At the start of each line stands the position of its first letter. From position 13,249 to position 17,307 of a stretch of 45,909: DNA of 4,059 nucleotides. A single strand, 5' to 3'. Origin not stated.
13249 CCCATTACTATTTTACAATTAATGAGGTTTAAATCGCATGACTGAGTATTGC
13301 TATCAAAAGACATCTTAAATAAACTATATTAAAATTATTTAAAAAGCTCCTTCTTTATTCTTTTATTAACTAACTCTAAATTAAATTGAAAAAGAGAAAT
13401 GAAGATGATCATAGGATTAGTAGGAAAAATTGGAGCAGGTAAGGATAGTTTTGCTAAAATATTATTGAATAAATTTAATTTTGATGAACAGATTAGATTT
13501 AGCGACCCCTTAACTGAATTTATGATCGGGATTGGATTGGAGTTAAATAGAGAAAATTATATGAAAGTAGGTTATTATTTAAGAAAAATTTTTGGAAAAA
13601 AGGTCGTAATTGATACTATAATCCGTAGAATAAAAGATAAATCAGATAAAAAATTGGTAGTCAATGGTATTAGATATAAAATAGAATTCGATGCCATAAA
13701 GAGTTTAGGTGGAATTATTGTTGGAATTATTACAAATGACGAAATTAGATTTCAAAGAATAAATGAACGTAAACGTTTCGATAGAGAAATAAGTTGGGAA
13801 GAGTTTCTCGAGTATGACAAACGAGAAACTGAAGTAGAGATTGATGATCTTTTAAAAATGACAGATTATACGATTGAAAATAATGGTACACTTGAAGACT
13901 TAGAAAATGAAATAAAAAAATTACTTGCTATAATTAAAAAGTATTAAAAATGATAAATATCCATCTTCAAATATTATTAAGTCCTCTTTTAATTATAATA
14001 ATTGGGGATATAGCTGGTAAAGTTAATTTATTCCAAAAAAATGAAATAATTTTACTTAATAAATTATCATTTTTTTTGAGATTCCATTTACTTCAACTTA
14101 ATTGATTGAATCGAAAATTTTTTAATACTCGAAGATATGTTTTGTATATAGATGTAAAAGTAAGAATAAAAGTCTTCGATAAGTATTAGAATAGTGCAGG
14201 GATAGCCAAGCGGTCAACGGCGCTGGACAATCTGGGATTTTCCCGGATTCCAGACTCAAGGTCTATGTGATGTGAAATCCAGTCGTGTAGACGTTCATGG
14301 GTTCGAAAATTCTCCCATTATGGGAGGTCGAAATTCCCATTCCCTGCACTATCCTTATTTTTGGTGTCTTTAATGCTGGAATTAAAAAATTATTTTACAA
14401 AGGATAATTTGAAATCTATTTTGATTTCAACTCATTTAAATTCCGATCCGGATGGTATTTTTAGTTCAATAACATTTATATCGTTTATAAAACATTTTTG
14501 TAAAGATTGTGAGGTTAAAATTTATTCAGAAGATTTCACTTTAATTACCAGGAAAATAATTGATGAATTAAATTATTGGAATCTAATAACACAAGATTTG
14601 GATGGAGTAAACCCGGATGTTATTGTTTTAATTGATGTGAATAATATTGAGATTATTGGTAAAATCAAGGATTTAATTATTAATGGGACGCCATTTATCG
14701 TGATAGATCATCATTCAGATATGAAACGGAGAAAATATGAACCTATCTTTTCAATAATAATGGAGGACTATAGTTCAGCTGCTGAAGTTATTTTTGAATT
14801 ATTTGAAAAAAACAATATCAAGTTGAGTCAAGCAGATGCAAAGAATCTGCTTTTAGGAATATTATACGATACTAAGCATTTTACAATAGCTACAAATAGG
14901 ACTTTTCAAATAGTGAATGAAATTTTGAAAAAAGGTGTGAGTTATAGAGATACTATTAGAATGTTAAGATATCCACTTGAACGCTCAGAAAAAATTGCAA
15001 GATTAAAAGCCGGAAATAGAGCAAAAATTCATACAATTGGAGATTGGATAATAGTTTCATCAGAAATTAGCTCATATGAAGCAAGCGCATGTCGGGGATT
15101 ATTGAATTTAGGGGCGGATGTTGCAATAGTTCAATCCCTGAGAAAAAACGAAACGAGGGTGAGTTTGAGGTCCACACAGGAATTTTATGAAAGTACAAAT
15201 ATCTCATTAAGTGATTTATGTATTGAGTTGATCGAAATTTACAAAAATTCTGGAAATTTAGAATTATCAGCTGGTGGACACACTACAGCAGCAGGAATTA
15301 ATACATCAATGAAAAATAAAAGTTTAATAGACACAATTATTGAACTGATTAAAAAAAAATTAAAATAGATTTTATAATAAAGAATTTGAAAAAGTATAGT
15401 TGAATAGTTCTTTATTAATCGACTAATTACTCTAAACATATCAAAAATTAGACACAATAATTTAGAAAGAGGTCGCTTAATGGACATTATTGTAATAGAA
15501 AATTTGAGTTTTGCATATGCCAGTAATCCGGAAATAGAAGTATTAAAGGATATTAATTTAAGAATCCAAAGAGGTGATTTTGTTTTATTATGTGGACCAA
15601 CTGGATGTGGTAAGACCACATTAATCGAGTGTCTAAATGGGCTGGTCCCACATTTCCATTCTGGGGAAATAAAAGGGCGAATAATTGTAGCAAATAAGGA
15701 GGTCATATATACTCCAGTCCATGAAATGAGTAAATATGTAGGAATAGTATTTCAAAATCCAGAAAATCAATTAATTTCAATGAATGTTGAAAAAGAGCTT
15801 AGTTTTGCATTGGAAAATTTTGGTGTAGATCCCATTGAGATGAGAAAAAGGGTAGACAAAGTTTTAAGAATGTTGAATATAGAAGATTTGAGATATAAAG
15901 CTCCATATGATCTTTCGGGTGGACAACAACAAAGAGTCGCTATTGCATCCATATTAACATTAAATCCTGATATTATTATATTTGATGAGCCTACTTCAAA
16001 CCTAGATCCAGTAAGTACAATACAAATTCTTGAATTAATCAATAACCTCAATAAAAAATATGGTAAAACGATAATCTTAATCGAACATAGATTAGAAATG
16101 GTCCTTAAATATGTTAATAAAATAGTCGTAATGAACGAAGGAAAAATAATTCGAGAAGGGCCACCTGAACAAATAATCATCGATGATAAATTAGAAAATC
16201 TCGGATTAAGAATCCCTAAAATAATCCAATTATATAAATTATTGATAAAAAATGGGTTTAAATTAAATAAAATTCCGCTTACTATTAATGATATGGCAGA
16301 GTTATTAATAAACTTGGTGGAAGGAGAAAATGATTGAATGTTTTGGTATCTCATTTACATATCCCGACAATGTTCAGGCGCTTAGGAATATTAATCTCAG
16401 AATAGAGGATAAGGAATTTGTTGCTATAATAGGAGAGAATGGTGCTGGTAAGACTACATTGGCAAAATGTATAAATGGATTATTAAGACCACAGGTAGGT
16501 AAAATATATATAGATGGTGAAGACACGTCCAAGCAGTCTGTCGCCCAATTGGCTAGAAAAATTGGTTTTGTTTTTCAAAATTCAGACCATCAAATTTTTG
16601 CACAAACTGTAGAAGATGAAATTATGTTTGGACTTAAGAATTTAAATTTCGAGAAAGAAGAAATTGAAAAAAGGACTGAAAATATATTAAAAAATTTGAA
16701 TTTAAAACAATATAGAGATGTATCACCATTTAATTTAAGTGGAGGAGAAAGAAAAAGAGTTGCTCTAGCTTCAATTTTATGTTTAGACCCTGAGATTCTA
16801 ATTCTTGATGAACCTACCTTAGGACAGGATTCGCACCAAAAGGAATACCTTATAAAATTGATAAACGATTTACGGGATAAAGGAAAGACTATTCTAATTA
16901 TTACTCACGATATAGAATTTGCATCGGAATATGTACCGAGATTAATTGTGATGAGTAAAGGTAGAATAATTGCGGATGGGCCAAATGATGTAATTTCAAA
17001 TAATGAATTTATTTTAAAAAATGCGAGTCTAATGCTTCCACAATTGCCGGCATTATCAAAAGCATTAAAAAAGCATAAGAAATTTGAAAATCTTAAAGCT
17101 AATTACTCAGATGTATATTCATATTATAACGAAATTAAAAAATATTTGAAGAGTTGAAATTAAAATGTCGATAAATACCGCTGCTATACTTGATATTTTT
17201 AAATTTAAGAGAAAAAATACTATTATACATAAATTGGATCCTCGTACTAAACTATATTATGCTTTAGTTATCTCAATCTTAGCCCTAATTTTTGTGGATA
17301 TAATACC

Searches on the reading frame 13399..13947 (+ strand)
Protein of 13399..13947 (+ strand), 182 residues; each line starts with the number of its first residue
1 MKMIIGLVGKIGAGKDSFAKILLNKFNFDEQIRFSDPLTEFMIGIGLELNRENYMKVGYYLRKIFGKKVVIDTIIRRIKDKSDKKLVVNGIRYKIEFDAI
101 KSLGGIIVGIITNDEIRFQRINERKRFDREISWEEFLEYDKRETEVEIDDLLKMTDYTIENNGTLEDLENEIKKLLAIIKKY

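Call 8: search_protein_families(library=pfam, proteins=[window:13399-13947:+])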
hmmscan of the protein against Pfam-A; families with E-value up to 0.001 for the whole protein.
window:13399-13947:+ (182 aa): 2 families
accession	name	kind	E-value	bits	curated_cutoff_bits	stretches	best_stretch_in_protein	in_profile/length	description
PF13238.12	AAA_18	-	2.2e-08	35.1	29.4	1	5-138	1-120/128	AAA domain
PF13207.12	AAA_17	-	0.00026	21.7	27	1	9-135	2-134/136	AAA domain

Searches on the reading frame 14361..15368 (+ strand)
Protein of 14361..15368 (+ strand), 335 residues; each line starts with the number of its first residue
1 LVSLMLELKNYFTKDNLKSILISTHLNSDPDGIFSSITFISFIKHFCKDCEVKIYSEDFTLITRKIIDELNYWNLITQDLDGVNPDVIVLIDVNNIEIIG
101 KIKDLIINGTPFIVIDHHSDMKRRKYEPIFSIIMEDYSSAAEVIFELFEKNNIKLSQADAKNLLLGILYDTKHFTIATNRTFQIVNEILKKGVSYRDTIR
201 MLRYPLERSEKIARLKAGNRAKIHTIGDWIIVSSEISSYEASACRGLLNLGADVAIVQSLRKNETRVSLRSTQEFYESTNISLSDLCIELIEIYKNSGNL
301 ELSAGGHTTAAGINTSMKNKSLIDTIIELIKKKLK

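Call 8: search_protein_families(library=pfam, proteins=[window:14361-15368:+])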
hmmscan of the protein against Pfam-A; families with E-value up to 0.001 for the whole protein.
window:14361-15368:+ (335 aa): 1 family
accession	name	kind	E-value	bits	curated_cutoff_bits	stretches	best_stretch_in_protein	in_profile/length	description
PF01368.27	DHH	-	5.2e-16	59.5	28.1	1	20-167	2-125/125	DHH family, N-terminal domain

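Call 11: find_homologous_proteins(query=window:14361-15368:+)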
Query window:14361-15368:+ (335 aa): 139 proteins with E <= 0.001 among 3190 candidates; the best 120 are listed.
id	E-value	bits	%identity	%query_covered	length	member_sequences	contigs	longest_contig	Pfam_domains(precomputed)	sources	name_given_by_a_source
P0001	5.1e-210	714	100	99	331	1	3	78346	PF01368.28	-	-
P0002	5.0e-113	396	56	99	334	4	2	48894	PF01368.28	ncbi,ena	ncbi:MAG: DHH family phosphoesterase [Candidatus Helarchaeota archaeon]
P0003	3.5e-110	386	56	99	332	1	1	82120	PF01368.28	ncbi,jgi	ncbi:MAG: DHH family phosphoesterase [Candidatus Helarchaeota archaeon]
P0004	6.9e-101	356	53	99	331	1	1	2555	PF01368.28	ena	-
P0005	3.5e-97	343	53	88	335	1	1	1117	PF01368.28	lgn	-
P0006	1.6e-94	335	51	95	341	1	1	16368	PF01368.28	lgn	-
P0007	2.6e-93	331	49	94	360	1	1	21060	PF01368.28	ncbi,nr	ncbi:MAG: hypothetical protein GF329_07930 [Candidatus Lokiarchaeota archaeon]|nr:hypothetical prote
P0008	1.9e-92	328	52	96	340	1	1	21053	PF01368.28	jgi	jgi:nanoRNase/pAp phosphatase (c-di-AMP/oligoRNAs hydrolase)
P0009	2.2e-71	259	45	92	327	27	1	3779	PF01368.28,PF02272.25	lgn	-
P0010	1.1e-68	250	45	80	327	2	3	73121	PF01368.28,PF02272.25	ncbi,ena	-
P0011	3.1e-68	248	42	98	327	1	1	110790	PF01368.28,PF02272.25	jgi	-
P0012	1.7e-67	246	43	80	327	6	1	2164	PF01368.28,PF02272.25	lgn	-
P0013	3.9e-64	235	38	98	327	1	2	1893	PF01368.28,PF02272.25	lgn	-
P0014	1.9e-63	233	41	93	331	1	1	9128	PF01368.28,PF02272.25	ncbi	ncbi:MAG: bifunctional oligoribonuclease/PAP phosphatase NrnA [Promethearchaeota archaeon]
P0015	4.8e-60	222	39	85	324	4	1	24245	PF01368.28,PF02272.25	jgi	-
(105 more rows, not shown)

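Call 12: find_encoding_contigs(protein=P0001, flank=3000, max_places=4)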
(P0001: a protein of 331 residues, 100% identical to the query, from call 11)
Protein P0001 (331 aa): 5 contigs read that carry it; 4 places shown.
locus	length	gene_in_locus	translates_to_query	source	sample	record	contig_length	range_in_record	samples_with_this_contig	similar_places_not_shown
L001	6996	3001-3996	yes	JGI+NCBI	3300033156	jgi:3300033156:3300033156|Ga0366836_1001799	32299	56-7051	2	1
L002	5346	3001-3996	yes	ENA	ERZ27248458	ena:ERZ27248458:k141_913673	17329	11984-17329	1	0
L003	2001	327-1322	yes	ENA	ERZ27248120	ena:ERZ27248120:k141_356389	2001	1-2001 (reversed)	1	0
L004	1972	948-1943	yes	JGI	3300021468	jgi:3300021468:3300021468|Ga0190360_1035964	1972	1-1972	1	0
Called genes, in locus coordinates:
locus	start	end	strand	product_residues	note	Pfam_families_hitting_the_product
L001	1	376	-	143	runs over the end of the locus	?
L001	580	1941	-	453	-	PF07969:Amidohydro_3 (faint), PF12890:DHOase (weak), PF01979:Amidohydro_1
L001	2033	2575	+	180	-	PF13238:AAA_18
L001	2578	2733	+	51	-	-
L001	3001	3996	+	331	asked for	PF01368:DHH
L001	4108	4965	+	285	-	PF13476:AAA_23 (weak), PF00005:ABC_tran, PF02463:SMC_N (weak), PF13304:AAA_21 (faint)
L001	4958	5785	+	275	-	PF00005:ABC_tran, PF02463:SMC_N, PF13476:AAA_23 (faint), PF13401:AAA_22 (weak), PF13304:AAA_21 (weak)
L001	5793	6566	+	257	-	PF02361:CbiQ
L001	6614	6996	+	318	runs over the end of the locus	PF01008:IF-2B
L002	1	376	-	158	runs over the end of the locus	PF01927:Mut7-C, PF18480:DUF5615 (weak), PF18423:zf_CopZ (weak)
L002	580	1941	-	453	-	PF07969:Amidohydro_3 (faint), PF12890:DHOase (weak), PF01979:Amidohydro_1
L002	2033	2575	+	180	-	PF13238:AAA_18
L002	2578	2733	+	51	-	-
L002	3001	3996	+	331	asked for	PF01368:DHH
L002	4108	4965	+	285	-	PF13476:AAA_23 (weak), PF00005:ABC_tran, PF02463:SMC_N (weak), PF13304:AAA_21 (faint)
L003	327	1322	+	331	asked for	PF01368:DHH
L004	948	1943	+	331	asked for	PF01368:DHH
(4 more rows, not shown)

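Call 13: find_encoding_contigs(protein=P0002, flank=3000, max_places=3)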
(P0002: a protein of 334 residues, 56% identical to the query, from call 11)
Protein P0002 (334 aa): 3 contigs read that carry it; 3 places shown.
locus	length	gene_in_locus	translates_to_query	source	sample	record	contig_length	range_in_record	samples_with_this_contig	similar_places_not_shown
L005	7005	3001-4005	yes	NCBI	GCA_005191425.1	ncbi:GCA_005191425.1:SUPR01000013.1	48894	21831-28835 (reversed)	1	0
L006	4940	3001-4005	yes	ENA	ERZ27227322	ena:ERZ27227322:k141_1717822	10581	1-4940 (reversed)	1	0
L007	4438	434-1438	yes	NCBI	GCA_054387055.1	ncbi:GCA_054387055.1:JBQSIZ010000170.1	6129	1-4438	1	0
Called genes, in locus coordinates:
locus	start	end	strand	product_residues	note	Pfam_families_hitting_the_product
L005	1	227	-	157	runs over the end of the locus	PF01927:Mut7-C, PF18480:DUF5615 (weak)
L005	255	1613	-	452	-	PF07969:Amidohydro_3 (faint), PF12890:DHOase (weak), PF01979:Amidohydro_1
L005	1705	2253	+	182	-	PF13238:AAA_18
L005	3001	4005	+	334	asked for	PF01368:DHH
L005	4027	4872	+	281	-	PF00005:ABC_tran, PF02463:SMC_N (weak), PF13304:AAA_21 (faint)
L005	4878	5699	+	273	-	PF00005:ABC_tran, PF02463:SMC_N, PF13175:AAA_15 (faint), PF13304:AAA_21 (faint)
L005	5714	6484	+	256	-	PF02361:CbiQ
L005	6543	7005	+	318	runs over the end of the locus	PF01008:IF-2B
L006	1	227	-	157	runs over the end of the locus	PF01927:Mut7-C, PF18480:DUF5615 (weak)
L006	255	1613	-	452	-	PF07969:Amidohydro_3 (faint), PF12890:DHOase (weak), PF01979:Amidohydro_1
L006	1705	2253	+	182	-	PF13238:AAA_18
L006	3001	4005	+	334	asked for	PF01368:DHH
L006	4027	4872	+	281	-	PF00005:ABC_tran, PF02463:SMC_N (weak), PF13304:AAA_21 (faint)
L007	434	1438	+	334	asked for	PF01368:DHH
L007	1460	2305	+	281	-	PF00005:ABC_tran, PF02463:SMC_N (weak), PF13304:AAA_21 (faint)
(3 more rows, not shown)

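Call 14: find_encoding_contigs(protein=P0003, flank=3000, max_places=3)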
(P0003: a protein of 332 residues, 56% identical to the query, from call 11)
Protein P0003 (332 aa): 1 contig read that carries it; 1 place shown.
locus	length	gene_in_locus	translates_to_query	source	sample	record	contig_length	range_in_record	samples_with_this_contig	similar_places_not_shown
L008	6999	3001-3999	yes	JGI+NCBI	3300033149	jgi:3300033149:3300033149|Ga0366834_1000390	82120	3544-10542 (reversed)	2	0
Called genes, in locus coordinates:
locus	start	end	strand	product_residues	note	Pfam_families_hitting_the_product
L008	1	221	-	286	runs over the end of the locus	PF02749:QRPTase_N, PF01729:QRPTase_C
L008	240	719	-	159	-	PF01927:Mut7-C, PF18423:zf_CopZ (weak)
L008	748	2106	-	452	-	PF12890:DHOase (weak), PF01979:Amidohydro_1, PF07969:Amidohydro_3 (weak)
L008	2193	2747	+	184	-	PF21448:DNMK (faint), PF13238:AAA_18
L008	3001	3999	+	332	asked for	PF01368:DHH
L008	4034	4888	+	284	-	PF00005:ABC_tran, PF02463:SMC_N (weak), PF13304:AAA_21 (faint)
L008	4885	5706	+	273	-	PF00005:ABC_tran, PF02463:SMC_N, PF13304:AAA_21 (faint)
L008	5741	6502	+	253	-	PF02361:CbiQ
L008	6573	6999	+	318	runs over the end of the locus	PF01008:IF-2B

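Call 21: find_encoding_contigs(protein=P0006, flank=2500, max_places=2)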
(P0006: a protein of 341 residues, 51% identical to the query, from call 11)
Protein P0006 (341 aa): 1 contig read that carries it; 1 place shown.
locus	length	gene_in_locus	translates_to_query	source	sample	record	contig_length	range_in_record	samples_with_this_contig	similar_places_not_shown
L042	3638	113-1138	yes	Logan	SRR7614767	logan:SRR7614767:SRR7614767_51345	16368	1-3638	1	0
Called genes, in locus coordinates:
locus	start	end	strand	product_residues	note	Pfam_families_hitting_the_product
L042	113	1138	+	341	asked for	PF01368:DHH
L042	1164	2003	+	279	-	PF02463:SMC_N, PF00005:ABC_tran, PF13304:AAA_21 (faint)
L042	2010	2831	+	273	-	PF00005:ABC_tran, PF02463:SMC_N, PF13175:AAA_15 (faint), PF13304:AAA_21 (faint)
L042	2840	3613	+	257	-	PF02361:CbiQ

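Call 22: find_encoding_contigs(protein=P0007, flank=2500, max_places=2)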
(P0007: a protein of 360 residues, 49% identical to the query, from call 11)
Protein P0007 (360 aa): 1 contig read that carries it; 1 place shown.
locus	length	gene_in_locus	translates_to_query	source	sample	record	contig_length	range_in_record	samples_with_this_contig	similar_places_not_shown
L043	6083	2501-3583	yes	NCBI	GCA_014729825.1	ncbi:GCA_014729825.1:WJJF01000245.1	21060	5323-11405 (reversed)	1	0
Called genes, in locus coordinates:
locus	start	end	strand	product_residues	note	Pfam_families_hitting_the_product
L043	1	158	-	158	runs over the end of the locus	PF01927:Mut7-C, PF18423:zf_CopZ (weak)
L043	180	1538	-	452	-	PF07969:Amidohydro_3 (faint), PF12890:DHOase (weak), PF01979:Amidohydro_1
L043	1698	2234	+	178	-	PF13238:AAA_18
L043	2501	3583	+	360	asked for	PF01368:DHH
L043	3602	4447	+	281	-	PF02463:SMC_N (weak), PF00005:ABC_tran, PF13304:AAA_21 (faint)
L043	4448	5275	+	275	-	PF02463:SMC_N (weak), PF13476:AAA_23 (weak), PF00005:ABC_tran, PF13304:AAA_21 (weak)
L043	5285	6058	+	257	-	PF02361:CbiQ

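Call 23: find_encoding_contigs(protein=P0008, flank=2500, max_places=2)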
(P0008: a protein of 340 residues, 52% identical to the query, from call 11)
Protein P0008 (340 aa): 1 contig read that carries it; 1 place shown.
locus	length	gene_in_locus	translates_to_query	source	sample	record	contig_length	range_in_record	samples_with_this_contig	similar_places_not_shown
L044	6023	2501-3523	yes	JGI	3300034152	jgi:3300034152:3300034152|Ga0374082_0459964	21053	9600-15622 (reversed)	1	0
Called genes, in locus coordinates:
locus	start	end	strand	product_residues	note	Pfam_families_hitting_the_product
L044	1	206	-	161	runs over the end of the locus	PF01927:Mut7-C, PF18480:DUF5615 (weak), PF18423:zf_CopZ (weak)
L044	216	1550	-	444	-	PF01979:Amidohydro_1, PF12890:DHOase (faint), PF07969:Amidohydro_3 (weak)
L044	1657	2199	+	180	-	PF13238:AAA_18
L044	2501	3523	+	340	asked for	PF01368:DHH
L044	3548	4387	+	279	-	PF00005:ABC_tran, PF02463:SMC_N (weak), PF13304:AAA_21 (faint)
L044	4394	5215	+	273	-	PF00005:ABC_tran, PF02463:SMC_N, PF13304:AAA_21 (faint)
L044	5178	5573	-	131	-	-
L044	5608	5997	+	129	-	PF02361:CbiQ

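Call 24: find_encoding_contigs(protein=P0004, flank=2500, max_places=2)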
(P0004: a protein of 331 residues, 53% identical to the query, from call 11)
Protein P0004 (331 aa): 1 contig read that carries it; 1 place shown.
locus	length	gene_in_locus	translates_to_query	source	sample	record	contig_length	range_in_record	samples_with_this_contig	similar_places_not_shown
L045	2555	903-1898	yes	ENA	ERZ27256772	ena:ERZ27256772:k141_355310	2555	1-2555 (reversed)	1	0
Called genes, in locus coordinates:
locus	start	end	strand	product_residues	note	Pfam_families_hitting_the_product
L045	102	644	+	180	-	PF13238:AAA_18 (weak)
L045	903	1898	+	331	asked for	PF01368:DHH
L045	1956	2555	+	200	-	?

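Call 33: find_encoding_contigs(protein=P0010, flank=2500, max_places=2)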
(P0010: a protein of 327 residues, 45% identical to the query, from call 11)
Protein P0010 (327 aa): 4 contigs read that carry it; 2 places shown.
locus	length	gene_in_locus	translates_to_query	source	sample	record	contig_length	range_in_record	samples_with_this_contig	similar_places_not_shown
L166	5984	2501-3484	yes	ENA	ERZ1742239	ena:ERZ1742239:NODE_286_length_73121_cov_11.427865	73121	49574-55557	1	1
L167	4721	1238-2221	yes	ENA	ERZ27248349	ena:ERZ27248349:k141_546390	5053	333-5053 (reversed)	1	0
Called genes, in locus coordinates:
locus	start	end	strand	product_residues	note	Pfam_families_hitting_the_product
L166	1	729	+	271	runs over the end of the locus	PF01138:RNase_PH, PF03725:RNase_PH_C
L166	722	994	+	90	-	PF01780:Ribosomal_L37ae, PF12760:Zn_ribbon_IS1595 (weak)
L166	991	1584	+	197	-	-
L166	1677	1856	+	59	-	PF09341:Pcc1 (weak)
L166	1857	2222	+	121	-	PF01920:Prefoldin_2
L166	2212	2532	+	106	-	PF11419:DUF3194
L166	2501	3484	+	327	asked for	PF01368:DHH, PF02272:DHHA1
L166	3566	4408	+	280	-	PF13481:AAA_25 (faint), PF20703:nSTAND1 (weak), PF00005:ABC_tran, PF02463:SMC_N (weak), PF05621:TniB (faint), PF13401:AAA_22 (faint), PF13304:AAA_21 (weak)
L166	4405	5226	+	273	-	PF00005:ABC_tran, PF02463:SMC_N, PF13304:AAA_21 (weak)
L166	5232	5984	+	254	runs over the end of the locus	PF02361:CbiQ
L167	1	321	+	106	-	?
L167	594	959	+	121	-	PF01920:Prefoldin_2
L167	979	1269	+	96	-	PF11419:DUF3194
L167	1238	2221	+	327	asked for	PF01368:DHH, PF02272:DHHA1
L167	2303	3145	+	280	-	PF13481:AAA_25 (faint), PF20703:nSTAND1 (weak), PF00005:ABC_tran, PF02463:SMC_N (weak), PF05621:TniB (faint), PF13401:AAA_22 (faint), PF13304:AAA_21 (weak)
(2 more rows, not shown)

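Call 34: find_encoding_contigs(protein=P0011, flank=2500, max_places=2)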
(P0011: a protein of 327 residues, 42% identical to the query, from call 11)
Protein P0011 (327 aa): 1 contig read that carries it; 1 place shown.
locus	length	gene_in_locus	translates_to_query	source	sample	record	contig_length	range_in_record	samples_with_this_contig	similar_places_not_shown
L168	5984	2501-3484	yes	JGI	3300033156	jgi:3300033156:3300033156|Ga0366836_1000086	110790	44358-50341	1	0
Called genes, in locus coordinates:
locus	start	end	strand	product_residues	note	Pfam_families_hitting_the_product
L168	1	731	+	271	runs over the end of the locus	PF01138:RNase_PH, PF03725:RNase_PH_C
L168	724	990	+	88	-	PF01780:Ribosomal_L37ae, PF12760:Zn_ribbon_IS1595 (weak)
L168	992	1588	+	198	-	-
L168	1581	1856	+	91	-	PF09341:Pcc1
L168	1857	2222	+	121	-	PF01920:Prefoldin_2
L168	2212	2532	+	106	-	PF11419:DUF3194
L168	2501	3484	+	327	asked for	PF01368:DHH, PF02272:DHHA1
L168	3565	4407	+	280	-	PF13481:AAA_25 (faint), PF20703:nSTAND1 (weak), PF00005:ABC_tran, PF02463:SMC_N (weak), PF05621:TniB (faint), PF13304:AAA_21 (weak)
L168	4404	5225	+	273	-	PF00005:ABC_tran, PF02463:SMC_N, PF13304:AAA_21 (weak)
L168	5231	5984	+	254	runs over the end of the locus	PF02361:CbiQ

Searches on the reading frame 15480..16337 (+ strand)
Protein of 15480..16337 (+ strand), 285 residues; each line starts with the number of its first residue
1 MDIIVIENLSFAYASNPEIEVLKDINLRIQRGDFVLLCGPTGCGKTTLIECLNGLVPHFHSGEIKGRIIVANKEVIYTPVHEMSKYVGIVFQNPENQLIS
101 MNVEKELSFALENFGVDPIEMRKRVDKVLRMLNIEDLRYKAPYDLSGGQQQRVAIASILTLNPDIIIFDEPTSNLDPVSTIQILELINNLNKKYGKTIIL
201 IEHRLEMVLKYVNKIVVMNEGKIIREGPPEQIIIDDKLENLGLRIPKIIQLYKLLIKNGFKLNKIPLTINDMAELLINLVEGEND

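Call 8: search_protein_families(library=pfam, proteins=[window:15480-16337:+])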
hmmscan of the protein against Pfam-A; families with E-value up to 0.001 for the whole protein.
window:15480-16337:+ (285 aa): 6 families
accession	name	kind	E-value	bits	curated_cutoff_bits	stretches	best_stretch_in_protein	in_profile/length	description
PF00005.33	ABC_tran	-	4.3e-29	102.3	25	1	22-173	1-137/137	ABC transporter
PF13304.12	AAA_21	-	7.5e-09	36.5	27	1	121-199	220-294/304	AAA domain, putative AbiEii toxin, Type IV TA system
PF02463.25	SMC_N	-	2.3e-07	30.9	40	1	33-218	25-212/220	RecF/RecN/SMC N terminal domain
PF13476.12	AAA_23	-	4.4e-06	27.9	27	1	26-106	16-93/201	AAA domain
PF03215.21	Rad17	-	0.00071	20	23.8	0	25-53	38-66/186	Rad17 P-loop domain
PF13401.12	AAA_22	-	0.00081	20.1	27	0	32-57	5-30/130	AAA domain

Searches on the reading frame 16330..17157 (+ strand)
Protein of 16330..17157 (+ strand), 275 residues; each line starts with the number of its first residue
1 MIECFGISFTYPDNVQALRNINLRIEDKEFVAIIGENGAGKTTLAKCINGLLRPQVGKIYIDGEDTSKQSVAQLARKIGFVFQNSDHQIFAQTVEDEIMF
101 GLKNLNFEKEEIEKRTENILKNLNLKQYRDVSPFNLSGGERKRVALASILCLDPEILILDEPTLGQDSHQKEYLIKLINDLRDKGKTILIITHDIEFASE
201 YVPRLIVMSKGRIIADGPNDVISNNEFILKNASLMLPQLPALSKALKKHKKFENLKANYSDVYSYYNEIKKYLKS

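Call 8: search_protein_families(library=pfam, proteins=[window:16330-17157:+])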
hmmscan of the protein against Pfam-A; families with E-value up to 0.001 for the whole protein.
window:16330-17157:+ (275 aa): 8 families
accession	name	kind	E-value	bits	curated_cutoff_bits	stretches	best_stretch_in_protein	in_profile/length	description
PF00005.33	ABC_tran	-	3e-36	125.5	25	1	18-163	1-136/137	ABC transporter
PF13304.12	AAA_21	-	7.5e-11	43.1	27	1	98-196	200-301/304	AAA domain, putative AbiEii toxin, Type IV TA system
PF02463.25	SMC_N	-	1.7e-09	37.8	40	1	27-200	23-204/220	RecF/RecN/SMC N terminal domain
PF13401.12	AAA_22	-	3e-06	28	27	1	27-79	4-59/130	AAA domain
PF13175.12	AAA_15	-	1.1e-05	25.7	32.1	1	17-126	13-121/374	AAA ATPase domain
PF13476.12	AAA_23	-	2.4e-05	25.5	27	1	19-272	11-189/201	AAA domain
PF20720.3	nSTAND3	-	0.00026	21.1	27.2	0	17-48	6-37/155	Novel STAND NTPase 3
PF01695.23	IstB_IS21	-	0.00089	19.3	24.1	0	15-48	80-112/238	IstB-like ATP binding protein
